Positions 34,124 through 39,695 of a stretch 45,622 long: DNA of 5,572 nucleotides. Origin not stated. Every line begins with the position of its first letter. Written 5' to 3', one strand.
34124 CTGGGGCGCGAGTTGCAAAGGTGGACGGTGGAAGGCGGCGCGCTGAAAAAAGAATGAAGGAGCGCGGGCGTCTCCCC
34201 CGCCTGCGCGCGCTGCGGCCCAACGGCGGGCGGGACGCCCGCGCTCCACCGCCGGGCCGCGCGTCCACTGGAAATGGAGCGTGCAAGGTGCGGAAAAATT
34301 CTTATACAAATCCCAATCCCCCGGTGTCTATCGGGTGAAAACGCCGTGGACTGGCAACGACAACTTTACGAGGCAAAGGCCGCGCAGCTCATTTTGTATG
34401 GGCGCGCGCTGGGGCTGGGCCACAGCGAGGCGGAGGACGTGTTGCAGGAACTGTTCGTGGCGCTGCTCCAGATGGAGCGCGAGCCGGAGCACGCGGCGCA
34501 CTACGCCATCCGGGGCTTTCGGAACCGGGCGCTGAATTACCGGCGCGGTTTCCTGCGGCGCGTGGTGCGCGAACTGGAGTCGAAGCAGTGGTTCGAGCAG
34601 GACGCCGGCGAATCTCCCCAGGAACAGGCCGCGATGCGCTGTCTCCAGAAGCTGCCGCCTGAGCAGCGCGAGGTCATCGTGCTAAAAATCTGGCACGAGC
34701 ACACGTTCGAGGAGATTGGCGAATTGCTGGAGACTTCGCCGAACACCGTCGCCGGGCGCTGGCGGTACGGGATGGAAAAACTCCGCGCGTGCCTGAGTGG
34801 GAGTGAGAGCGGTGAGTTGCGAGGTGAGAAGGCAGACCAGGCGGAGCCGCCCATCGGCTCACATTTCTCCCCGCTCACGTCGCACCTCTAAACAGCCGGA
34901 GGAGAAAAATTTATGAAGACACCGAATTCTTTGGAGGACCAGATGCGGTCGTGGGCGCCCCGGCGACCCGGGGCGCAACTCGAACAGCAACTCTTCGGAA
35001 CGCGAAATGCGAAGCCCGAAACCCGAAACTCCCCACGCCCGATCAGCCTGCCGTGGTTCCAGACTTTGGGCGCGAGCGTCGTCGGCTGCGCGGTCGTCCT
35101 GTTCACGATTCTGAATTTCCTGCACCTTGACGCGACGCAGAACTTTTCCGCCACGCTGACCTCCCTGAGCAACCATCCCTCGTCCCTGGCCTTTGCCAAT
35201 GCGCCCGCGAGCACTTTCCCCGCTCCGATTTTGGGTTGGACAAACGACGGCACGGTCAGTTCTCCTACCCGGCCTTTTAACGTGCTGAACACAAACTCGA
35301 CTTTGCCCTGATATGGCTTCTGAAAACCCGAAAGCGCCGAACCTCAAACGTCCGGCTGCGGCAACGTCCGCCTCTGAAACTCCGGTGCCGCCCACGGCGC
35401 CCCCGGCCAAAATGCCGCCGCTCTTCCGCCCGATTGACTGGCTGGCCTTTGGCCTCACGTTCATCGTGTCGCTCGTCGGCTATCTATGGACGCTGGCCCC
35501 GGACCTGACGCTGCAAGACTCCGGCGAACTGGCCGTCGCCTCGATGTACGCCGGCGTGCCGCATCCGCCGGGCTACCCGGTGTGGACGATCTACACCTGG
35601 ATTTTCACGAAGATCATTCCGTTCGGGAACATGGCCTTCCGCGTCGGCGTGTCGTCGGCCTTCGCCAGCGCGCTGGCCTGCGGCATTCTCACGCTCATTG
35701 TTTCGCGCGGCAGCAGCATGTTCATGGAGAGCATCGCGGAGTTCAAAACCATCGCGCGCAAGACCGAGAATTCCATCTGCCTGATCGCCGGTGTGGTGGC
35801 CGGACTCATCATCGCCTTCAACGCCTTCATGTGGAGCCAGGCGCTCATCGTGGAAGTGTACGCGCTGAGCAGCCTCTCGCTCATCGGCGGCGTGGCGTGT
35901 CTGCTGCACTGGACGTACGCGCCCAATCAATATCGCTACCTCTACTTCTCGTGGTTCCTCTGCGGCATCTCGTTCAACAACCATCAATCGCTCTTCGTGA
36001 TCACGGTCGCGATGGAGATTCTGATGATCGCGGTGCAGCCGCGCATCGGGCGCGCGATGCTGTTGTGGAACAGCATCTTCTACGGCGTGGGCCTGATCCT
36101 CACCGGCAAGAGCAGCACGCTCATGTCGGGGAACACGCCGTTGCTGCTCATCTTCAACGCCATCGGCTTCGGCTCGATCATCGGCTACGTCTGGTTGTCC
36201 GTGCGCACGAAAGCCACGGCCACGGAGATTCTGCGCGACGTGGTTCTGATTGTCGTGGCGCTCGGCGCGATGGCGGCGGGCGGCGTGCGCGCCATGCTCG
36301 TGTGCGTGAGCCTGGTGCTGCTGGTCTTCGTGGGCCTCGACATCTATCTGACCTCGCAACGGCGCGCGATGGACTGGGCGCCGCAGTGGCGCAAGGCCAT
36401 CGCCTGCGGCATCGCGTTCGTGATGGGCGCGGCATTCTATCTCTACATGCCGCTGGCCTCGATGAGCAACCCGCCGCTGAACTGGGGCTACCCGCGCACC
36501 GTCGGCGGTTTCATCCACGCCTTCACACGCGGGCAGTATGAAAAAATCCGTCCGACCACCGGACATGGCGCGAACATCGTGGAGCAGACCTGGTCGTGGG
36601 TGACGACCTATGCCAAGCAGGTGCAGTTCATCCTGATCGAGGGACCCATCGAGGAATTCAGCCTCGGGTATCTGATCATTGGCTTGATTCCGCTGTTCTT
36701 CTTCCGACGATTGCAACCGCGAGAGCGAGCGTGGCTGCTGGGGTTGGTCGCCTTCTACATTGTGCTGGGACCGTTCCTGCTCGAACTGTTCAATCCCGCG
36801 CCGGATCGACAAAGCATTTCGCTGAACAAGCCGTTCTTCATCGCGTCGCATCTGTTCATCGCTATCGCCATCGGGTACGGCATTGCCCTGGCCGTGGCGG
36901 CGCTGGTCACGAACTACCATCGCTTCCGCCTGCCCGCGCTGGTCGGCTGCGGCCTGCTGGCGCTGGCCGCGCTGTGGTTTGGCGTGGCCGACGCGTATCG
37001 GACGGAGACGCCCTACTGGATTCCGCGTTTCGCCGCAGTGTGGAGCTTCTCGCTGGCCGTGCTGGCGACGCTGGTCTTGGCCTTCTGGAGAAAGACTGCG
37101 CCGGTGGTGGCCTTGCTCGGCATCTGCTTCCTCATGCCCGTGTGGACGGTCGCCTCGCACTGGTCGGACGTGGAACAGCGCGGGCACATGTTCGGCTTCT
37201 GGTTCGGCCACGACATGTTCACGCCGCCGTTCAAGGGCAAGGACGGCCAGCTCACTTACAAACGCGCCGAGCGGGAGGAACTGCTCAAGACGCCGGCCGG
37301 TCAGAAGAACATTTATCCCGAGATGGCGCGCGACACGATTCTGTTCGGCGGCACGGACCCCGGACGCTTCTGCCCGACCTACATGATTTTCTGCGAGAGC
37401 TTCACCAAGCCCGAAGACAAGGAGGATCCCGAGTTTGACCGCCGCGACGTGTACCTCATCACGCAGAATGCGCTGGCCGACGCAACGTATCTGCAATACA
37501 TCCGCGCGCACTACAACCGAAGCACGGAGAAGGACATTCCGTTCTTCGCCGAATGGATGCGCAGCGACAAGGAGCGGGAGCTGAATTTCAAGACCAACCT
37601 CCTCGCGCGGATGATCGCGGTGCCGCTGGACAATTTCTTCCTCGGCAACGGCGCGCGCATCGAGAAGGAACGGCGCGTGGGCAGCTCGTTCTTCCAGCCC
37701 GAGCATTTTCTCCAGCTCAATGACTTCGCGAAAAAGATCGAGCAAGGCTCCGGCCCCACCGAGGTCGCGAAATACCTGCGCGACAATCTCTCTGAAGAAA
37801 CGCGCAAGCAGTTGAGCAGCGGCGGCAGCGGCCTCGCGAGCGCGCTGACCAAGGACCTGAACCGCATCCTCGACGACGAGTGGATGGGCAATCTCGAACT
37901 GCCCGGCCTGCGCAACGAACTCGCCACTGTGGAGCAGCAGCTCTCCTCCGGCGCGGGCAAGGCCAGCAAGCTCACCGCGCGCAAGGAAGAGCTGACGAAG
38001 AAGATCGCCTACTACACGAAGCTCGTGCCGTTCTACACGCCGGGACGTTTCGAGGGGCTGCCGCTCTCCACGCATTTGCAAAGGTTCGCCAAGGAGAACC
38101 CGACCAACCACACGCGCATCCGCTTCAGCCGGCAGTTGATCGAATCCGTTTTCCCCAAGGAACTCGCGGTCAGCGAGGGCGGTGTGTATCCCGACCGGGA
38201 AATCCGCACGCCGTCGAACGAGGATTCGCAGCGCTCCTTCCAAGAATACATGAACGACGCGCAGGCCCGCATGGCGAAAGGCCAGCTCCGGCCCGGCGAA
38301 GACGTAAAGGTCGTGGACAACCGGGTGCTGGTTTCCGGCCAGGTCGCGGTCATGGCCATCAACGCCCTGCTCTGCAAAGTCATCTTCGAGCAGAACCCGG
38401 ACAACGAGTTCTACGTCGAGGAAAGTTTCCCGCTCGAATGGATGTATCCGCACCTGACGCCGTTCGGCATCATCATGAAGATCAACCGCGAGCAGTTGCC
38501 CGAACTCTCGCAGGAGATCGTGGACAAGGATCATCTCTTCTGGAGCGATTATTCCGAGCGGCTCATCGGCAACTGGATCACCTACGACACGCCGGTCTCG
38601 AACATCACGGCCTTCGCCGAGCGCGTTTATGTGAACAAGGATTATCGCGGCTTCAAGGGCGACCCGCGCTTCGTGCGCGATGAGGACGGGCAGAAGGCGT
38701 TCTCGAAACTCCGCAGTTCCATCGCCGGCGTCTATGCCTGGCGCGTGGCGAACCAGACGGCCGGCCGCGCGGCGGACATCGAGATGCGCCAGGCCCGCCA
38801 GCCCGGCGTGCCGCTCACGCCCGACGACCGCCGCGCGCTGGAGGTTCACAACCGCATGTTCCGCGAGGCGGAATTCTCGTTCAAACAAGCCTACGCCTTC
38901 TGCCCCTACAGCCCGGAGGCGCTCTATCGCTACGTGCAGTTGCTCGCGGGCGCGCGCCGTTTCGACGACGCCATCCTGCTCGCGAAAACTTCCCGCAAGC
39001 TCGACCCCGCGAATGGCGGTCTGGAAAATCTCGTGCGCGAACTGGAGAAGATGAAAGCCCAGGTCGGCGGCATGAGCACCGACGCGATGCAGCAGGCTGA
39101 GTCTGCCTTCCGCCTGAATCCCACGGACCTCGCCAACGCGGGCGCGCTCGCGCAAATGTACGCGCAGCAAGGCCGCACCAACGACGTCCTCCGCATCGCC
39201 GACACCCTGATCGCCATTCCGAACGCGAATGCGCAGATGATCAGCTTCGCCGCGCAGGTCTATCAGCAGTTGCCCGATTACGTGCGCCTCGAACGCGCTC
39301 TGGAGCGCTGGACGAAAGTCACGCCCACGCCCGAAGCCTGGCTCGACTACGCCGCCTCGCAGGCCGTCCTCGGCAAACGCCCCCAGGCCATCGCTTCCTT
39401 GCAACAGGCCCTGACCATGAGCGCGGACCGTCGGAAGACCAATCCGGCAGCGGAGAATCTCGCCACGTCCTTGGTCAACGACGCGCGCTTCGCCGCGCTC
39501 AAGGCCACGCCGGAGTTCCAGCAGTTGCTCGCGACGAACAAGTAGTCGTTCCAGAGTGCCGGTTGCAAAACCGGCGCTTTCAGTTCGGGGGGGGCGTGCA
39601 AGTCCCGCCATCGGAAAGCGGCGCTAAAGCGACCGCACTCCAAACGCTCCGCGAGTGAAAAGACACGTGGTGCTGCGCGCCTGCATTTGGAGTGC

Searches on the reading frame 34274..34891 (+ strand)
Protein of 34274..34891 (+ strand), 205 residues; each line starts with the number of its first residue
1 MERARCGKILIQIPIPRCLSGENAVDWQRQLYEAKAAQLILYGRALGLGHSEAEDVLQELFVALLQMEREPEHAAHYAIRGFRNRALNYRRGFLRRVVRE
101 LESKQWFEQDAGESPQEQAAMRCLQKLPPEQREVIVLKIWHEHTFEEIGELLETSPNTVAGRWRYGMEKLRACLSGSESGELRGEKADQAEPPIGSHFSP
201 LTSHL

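Call 60: search_protein_families(library=pfam, proteins=[window:34274-34891:+], max_evalue=0.001)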
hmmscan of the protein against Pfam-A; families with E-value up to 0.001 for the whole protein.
window:34274-34891:+ (205 aa): 4 families
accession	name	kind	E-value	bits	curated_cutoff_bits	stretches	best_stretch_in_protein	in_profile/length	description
PF08281.18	Sigma70_r4_2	-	6.3e-12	45.4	25.7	1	118-160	2-44/54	Sigma-70, region 4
PF04545.22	Sigma70_r4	-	1.1e-09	38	24.1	1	123-172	1-50/50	Sigma-70, region 4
PF07638.17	Sigma70_ECF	-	0.00017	22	21.1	1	117-172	126-181/185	ECF sigma factor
PF04542.20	Sigma70_r2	-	0.00058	20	24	1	45-91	15-66/71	Sigma-70 region 2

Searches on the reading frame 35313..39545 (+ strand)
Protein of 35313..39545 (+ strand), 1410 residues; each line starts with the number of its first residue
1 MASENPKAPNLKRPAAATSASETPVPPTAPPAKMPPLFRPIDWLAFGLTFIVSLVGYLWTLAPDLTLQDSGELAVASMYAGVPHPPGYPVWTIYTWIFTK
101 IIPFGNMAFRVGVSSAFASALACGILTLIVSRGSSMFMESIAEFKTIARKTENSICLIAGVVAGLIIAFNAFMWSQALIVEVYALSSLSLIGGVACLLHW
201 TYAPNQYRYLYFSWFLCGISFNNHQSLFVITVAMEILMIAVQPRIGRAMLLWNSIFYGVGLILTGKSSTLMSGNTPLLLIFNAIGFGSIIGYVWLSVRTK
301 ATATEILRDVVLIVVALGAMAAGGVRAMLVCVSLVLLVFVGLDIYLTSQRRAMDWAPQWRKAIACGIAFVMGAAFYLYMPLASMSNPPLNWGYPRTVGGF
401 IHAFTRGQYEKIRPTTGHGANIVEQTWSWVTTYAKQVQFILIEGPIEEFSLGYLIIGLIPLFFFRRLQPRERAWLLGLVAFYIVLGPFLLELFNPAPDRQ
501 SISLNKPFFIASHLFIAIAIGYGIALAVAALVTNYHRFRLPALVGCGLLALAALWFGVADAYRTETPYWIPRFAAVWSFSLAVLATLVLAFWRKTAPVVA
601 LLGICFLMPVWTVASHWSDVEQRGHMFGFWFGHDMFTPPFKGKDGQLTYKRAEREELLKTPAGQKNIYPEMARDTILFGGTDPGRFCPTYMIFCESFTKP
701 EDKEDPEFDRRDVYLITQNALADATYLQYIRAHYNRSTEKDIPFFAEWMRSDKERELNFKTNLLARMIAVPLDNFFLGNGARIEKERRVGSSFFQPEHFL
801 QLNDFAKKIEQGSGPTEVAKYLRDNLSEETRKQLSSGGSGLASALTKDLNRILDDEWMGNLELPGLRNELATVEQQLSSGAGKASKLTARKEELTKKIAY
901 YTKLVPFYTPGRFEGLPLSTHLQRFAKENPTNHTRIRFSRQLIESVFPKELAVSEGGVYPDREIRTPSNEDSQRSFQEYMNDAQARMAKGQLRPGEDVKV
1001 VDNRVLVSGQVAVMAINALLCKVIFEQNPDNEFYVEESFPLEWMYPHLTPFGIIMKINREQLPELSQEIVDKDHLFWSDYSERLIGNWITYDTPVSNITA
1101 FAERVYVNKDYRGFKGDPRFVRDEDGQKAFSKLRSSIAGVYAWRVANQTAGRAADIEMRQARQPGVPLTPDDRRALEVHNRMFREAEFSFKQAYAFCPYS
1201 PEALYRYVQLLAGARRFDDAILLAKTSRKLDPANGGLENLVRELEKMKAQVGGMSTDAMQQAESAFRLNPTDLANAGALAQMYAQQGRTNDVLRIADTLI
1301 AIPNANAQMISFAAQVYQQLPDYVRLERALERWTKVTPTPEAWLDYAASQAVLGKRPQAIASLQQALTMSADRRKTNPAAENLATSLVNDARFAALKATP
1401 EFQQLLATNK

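Call 48: search_protein_families(library=pfam, proteins=[window:35313-39545:+], max_evalue=0.00001)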
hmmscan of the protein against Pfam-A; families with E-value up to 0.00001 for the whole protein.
window:35313-39545:+ (1410 aa): 2 families
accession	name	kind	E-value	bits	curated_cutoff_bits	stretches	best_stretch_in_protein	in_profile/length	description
PF11028.14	TMEM260-like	-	4.7e-29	101.9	24.2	1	69-239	1-171/179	Protein O-mannosyl-transferase TMEM260-like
PF14559.12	TPR_19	-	1e-06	29.4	25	0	1182-1232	6-56/68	Tetratricopeptide repeat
